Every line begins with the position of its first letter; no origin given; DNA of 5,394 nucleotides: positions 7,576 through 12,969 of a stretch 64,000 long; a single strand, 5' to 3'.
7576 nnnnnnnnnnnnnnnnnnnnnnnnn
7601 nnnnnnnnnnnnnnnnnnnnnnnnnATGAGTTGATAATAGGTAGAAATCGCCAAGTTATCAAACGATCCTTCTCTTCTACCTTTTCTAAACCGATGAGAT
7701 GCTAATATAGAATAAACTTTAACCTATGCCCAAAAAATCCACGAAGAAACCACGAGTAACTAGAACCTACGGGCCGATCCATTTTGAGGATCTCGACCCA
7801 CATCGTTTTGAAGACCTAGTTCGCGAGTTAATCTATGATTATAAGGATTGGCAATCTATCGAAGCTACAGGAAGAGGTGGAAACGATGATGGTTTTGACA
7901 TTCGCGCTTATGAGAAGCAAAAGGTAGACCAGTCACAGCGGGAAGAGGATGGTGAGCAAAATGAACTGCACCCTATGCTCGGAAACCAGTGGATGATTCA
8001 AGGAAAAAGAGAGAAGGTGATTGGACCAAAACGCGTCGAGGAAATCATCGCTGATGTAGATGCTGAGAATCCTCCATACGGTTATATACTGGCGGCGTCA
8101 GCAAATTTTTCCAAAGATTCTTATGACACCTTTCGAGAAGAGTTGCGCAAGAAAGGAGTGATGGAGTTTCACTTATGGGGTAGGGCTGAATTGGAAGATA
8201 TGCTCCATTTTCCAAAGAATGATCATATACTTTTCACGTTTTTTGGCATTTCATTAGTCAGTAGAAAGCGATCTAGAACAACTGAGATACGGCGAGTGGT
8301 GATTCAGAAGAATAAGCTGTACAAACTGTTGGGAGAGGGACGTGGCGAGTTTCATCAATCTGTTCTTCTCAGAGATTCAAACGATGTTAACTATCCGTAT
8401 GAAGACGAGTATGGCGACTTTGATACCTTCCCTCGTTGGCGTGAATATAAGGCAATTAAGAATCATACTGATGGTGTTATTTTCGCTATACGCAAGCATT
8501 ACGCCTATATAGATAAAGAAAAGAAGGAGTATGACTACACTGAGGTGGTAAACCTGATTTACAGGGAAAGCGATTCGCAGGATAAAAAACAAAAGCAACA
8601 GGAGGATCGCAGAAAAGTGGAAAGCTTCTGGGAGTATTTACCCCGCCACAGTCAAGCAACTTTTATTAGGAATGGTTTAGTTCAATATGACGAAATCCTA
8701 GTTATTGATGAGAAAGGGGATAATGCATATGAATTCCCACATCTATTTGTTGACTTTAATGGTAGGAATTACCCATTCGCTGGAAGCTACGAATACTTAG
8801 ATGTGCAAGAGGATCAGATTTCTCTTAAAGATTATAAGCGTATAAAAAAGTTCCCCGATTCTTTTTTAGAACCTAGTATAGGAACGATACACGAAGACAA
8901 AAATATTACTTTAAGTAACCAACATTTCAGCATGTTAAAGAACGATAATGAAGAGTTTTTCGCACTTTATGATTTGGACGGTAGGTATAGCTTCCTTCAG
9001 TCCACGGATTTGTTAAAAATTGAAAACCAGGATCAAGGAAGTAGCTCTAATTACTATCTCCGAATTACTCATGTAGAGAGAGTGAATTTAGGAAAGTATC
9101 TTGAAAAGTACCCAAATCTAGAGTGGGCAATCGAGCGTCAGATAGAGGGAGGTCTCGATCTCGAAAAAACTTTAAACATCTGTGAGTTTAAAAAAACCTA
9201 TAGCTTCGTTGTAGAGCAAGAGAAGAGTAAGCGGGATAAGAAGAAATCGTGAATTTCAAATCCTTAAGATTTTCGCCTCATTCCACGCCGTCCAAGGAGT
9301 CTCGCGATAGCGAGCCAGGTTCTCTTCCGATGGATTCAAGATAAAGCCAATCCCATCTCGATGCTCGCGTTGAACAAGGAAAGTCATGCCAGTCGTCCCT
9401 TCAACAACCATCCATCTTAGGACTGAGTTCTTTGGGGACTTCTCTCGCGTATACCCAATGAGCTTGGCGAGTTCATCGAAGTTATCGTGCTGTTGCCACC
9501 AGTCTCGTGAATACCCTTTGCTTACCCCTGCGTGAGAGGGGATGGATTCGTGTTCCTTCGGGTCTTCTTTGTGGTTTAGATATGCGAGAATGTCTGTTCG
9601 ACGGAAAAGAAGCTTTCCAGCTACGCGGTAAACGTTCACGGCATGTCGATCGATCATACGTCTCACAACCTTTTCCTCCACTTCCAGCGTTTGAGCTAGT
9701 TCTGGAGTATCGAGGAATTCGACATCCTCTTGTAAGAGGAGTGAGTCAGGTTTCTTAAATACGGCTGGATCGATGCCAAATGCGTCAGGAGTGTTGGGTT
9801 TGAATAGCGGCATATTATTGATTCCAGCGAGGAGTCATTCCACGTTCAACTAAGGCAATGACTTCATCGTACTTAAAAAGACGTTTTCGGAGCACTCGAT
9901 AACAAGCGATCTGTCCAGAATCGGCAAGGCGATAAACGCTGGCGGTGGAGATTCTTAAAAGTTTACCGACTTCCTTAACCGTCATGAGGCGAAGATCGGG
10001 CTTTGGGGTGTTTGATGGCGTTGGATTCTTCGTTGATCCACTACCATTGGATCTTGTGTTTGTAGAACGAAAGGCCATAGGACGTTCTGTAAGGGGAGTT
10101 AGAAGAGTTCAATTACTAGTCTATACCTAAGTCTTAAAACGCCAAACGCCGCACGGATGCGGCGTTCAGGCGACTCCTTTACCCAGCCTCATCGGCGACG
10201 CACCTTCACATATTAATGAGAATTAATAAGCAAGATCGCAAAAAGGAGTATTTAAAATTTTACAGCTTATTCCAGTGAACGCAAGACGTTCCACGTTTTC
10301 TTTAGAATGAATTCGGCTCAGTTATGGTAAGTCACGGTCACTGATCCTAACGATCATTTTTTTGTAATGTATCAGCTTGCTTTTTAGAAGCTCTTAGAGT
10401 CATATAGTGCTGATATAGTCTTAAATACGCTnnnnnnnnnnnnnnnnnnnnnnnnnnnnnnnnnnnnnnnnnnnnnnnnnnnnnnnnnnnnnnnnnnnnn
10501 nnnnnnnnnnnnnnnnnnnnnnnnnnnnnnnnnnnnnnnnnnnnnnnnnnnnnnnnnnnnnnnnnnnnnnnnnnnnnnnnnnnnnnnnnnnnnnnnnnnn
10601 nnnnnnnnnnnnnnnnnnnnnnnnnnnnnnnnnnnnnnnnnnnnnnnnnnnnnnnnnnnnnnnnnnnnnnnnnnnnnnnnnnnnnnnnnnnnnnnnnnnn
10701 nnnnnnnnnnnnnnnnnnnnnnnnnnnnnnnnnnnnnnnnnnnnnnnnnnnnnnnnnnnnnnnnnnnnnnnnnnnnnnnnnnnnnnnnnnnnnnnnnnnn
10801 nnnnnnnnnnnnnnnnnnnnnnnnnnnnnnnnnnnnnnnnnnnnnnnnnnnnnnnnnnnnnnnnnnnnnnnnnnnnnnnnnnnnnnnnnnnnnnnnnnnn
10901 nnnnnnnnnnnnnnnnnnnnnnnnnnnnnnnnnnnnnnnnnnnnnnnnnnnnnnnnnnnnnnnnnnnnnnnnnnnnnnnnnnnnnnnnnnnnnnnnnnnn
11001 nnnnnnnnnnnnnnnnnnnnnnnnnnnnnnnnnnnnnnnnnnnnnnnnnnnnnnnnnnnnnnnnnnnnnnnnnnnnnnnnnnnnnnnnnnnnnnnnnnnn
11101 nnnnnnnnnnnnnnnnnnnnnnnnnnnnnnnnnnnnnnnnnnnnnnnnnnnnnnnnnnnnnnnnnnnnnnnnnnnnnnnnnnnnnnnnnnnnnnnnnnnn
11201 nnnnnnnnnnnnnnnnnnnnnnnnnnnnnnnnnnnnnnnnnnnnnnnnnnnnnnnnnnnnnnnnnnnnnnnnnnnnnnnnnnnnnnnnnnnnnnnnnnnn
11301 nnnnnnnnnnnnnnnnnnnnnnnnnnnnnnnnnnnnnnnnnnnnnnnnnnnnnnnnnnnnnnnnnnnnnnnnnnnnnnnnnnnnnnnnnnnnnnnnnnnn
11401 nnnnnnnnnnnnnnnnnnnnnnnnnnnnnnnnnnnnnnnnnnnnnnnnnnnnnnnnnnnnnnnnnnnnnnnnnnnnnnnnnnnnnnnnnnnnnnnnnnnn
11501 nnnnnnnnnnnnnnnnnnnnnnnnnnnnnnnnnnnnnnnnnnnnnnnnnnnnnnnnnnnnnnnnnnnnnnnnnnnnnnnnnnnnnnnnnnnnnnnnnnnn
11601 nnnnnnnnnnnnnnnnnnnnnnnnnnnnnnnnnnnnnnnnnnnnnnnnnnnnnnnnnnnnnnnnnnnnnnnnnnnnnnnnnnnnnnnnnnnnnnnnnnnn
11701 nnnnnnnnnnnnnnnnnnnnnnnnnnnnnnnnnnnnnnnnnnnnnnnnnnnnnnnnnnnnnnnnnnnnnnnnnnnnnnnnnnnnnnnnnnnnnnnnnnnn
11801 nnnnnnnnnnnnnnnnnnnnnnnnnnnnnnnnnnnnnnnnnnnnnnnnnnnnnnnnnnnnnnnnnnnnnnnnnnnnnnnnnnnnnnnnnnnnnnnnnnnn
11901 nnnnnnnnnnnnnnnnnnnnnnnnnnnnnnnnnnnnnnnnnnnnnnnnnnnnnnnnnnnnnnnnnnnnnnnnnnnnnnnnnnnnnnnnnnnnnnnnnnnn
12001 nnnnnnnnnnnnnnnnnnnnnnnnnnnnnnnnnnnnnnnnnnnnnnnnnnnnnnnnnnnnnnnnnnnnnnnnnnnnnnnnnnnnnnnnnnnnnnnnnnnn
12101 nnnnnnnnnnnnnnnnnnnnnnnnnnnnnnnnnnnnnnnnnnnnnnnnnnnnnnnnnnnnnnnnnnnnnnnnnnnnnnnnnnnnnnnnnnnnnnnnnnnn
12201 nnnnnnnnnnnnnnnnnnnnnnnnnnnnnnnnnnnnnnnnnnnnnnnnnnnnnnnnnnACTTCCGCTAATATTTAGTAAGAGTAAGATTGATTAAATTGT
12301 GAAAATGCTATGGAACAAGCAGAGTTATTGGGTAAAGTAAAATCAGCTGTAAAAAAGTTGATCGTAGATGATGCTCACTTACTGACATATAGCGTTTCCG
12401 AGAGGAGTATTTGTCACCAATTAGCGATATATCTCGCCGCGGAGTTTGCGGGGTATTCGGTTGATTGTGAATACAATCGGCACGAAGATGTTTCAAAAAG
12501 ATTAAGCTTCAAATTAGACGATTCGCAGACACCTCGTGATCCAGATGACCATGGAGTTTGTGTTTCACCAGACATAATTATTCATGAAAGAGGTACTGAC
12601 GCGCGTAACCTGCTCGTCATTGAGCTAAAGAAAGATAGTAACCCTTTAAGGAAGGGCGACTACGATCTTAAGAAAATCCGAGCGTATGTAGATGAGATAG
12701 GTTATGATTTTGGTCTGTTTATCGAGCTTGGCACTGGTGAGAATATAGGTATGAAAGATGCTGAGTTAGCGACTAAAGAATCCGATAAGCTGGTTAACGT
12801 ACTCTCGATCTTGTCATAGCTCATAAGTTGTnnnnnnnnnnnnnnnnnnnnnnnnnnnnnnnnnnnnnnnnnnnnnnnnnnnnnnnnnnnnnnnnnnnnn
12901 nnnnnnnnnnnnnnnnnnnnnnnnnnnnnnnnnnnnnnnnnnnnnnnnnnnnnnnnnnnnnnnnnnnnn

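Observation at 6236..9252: Candidate undescribed defence module: HEPN-like (RNxxxH) gene and 157-aa partner, divergent from an Mrr-domain 508-aa gene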

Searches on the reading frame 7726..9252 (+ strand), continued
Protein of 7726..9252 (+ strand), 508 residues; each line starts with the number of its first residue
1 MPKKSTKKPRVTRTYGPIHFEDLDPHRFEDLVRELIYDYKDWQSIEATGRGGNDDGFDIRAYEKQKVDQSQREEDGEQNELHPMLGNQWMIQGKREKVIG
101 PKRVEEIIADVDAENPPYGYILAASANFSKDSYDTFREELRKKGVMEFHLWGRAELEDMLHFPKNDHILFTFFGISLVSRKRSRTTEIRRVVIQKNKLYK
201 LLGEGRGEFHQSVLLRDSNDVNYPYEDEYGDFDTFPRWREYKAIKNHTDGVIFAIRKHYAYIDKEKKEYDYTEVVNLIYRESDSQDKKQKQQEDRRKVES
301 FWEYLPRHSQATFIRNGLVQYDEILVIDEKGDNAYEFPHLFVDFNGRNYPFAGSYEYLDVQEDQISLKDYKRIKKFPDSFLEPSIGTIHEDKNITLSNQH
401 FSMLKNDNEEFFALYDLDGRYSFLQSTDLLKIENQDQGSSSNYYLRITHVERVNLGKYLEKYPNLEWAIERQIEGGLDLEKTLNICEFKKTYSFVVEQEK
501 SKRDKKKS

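Call 55: search_solved_structures(query=A2, max_evalue=10, show_alignments=3)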
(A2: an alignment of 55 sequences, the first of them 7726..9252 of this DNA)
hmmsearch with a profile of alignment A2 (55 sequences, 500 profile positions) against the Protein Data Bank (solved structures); distinct sequences matched with E-value up to 10: 0.

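Call 56: search_protein_families(library=pfam, alignment_id=A2, max_evalue=1)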
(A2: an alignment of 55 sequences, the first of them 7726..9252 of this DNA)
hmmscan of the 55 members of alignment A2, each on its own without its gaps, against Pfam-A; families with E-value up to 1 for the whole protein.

A. member 1, window:7726-9252:+ (508 aa): 1 family
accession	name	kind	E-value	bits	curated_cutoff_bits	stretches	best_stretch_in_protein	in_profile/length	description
PF04471.18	Mrr_cat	-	7.5e-07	29.7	21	1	22-159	3-114/115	Restriction endonuclease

B. families by the number of members that match (of 55 scanned): 18 families
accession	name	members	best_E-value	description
PF04471.18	Mrr_cat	53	6.1e-08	Restriction endonuclease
PF12242.14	Eno-Rase_NADH_b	4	0.034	NAD(P)H binding domain of trans-2-enoyl-CoA reductase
PF10790.15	DUF2604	2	0.065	Protein of Unknown function (DUF2604)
PF20715.2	DUF6827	1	0.0047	Domain of unknown function (DUF6827)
PF13156.12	Mrr_cat_2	1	0.025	Restriction endonuclease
PF10957.13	Spore_Cse60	1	0.034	Sporulation protein Cse60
PF20860.2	Dicers_N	1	0.059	Dicers, N-terminal domain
PF10081.15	Abhydrolase_9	1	0.076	Alpha/beta-hydrolase family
PF03787.20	RAMPs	1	0.085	RAMP superfamily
PF24700.1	Vein_beta-barrel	1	0.12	Vein beta-barrel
PF22363.1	MrkH_YcgR_like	1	0.12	MrkH-like, YcgR-like domain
PF16630.10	APC_u5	1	0.13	Unstructured region on APC between 1st and 2nd catenin-bdg motifs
PF11690.13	DUF3287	1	0.15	Protein of unknown function (DUF3287)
PF15581.11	Imm58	1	0.22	Immunity protein 58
PF04363.17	DUF496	1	0.22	Protein of unknown function (DUF496)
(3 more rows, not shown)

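Call 68: search_dna_similar(query=window:7726-9252:+, collection=plasmids, mode=protein, max_rows=15)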
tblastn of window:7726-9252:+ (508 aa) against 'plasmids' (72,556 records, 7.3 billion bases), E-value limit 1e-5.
Records with a match: 3; places in all: 4; records where one place covers at least 80% of the query: 0.
Best place of each record, by identity: <60% 3.
By first word of the organism name: Deinococcus 2; Agrobacterium 1.
By predicted mobility (MOB-suite, as given by PLSDB): non-mobilizable 3.
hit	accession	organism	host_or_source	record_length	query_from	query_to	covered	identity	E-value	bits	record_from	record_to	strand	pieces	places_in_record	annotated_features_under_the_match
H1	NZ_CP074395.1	Agrobacterium salinitolerans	Cotton,tiaaue sample,root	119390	9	387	75%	34.6%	2e-57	214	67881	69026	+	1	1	restriction endonuclease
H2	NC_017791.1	Deinococcus gobiensis I-0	-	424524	10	180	34%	58.0%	5e-53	200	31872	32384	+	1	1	none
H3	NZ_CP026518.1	Deinococcus sp. NW-56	whole organism,water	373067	10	156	29%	55.4%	3e-42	169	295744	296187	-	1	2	restriction endonuclease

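Call 70: get_annotated_region(hit=H1, flank=6000)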
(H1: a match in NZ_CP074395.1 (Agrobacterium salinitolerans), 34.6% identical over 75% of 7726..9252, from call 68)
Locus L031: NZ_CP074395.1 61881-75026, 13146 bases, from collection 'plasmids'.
description: Agrobacterium salinitolerans strain DG3-1 plasmid pDG3-1b, complete sequence
organism: Agrobacterium salinitolerans (NCBI taxid 1183413)
taxonomy: Bacteria; Pseudomonadota; Alphaproteobacteria; Hyphomicrobiales; Rhizobiaceae; Agrobacterium; Agrobacterium salinitolerans
host: -; source: Cotton,tiaaue sample,root; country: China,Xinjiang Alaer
typing (MOB-suite, as given by PLSDB): non-mobilizable; replicon rep_cluster_593; mating-pair formation MPF_T
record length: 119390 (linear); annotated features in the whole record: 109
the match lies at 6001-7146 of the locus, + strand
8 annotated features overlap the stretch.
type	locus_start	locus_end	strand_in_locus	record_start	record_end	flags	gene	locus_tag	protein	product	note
CDS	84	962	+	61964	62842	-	-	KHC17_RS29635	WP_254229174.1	DDE-type integrase/transposase/recombinase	GO:0015074 - DNA integration [Evidence IEA]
CDS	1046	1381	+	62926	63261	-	-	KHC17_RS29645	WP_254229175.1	hypothetical protein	-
CDS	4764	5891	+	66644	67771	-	-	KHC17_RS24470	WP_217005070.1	RHE_PE00001 family protein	-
CDS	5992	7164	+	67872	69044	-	-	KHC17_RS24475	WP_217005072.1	restriction endonuclease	-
CDS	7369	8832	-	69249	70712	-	-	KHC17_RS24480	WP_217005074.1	hypothetical protein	-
CDS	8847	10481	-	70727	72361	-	-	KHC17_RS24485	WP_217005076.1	VPA1262 family N-terminal domain-containing protein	-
CDS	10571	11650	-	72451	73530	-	-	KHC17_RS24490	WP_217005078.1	restriction endonuclease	GO:0009307 - DNA restriction-modification system [Evidence IEA]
CDS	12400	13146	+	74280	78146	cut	-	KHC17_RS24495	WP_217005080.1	hypothetical protein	-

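Call 91: search_protein_families(library=pfam, alignment_id=A9, max_evalue=0.00001)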
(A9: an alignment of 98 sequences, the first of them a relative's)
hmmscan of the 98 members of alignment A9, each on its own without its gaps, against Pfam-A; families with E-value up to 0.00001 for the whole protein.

A. member 1, L009:3985-5016:- (344 aa): 1 family
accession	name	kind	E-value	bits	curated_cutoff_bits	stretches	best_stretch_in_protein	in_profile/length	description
PF02618.21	YceG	-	8.8e-69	232.5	32.4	1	48-341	3-275/275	YceG-like family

B. families by the number of members that match (of 98 scanned): 112 families (the first 25 are shown)
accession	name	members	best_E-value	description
PF01170.24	UPF0020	4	3.8e-08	RMKL-like, methyltransferase domain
PF02384.22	N6_Mtase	3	4.7e-60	N-6 DNA Methylase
PF00239.26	Resolvase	3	6.3e-48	Resolvase, N terminal domain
PF07669.17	Eco57I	3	2.3e-42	Eco57I restriction-modification methylase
PF08843.17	AbiEii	3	4.1e-26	Nucleotidyl transferase AbiEii toxin, Type IV TA system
PF12833.13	HTH_18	3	1.2e-20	Helix-turn-helix domain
PF13245.12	AAA_19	3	5.7e-15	AAA domain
PF00165.29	HTH_AraC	3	2.6e-11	Bacterial regulatory helix-turn-helix proteins, AraC family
PF07508.19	Recombinase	2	3.2e-17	Recombinase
PF02661.23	Fic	2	5.5e-17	Fic/DOC family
PF13604.12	AAA_30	2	9.2e-10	AAA domain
PF13408.12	Zn_ribbon_recom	2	3.2e-07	Recombinase zinc beta ribbon domain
PF00982.27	Glyco_transf_20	1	5e-122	Glycosyltransferase family 20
PF13434.12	Lys_Orn_oxgnase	1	2.7e-105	L-lysine 6-monooxygenase/L-ornithine 5-monooxygenase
PF00850.24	Hist_deacetyl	1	2.6e-78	Histone deacetylase domain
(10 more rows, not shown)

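Call 97: get_annotated_region(hit=H3, flank=4000)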
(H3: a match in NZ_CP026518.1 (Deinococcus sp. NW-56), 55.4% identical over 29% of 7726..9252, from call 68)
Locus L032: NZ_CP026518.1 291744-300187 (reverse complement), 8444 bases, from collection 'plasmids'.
description: Deinococcus sp. NW-56 plasmid unnamed2, complete sequence
organism: Deinococcus sp. NW-56 (NCBI taxid 2080419)
taxonomy: Bacteria; Deinococcota; Deinococci; Deinococcales; Deinococcaceae; Deinococcus; Deinococcus sp. NW-56
host: -; source: whole organism,water; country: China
typing (MOB-suite, as given by PLSDB): non-mobilizable
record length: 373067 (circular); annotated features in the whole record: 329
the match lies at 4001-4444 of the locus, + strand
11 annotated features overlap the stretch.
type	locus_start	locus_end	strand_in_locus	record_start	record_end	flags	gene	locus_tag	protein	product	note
CDS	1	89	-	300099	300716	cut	-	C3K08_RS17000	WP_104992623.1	DUF305 domain-containing protein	-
CDS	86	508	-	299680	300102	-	-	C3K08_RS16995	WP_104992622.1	four-helix bundle copper-binding protein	-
CDS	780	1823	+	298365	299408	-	-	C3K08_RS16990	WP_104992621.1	peptidase C39 family protein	-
CDS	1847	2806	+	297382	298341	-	-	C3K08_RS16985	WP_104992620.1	alpha/beta fold hydrolase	-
CDS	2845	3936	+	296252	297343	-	-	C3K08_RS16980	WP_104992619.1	M23 family metallopeptidase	-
CDS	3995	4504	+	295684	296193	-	-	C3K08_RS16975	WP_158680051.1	restriction endonuclease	GO:0009307 - DNA restriction-modification system [Evidence IEA]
CDS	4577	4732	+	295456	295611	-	-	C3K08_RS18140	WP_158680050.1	hypothetical protein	-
CDS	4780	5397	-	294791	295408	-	-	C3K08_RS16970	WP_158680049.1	IS3 family transposase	-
CDS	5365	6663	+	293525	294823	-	-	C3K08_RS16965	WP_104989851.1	IS701 family transposase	-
CDS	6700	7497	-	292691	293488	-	-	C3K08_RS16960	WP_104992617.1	IS5 family transposase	-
CDS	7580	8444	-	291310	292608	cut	-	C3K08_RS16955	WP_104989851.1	IS701 family transposase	-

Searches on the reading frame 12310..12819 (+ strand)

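Call 3: search_protein_families(library=pfam, proteins=[window:12310-12819:+], max_evalue=0.1)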
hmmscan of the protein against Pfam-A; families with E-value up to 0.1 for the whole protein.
window:12310-12819:+ (169 aa): 0 families

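Call 4: search_protein_families(library=padloc, proteins=[window:12310-12819:+], max_evalue=0.1)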
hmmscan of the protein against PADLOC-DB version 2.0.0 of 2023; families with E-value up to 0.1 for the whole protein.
window:12310-12819:+ (169 aa): 1 family
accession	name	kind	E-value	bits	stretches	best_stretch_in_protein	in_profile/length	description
PDLC03986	PD-Lambda-3_A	-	1.8e-30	104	1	9-145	19-150/159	-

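Call 5: search_protein_families(library=ncbifam, proteins=[window:12310-12819:+], max_evalue=0.1)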
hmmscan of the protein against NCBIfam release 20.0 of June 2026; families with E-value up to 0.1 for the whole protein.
window:12310-12819:+ (169 aa): 1 family
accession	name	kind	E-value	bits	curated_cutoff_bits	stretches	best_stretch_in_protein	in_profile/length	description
NF050132.1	TransRegAbsR2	equivalog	0.095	11.4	850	0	10-41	93-122/582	LuxR family transcriptional regulator AbsR2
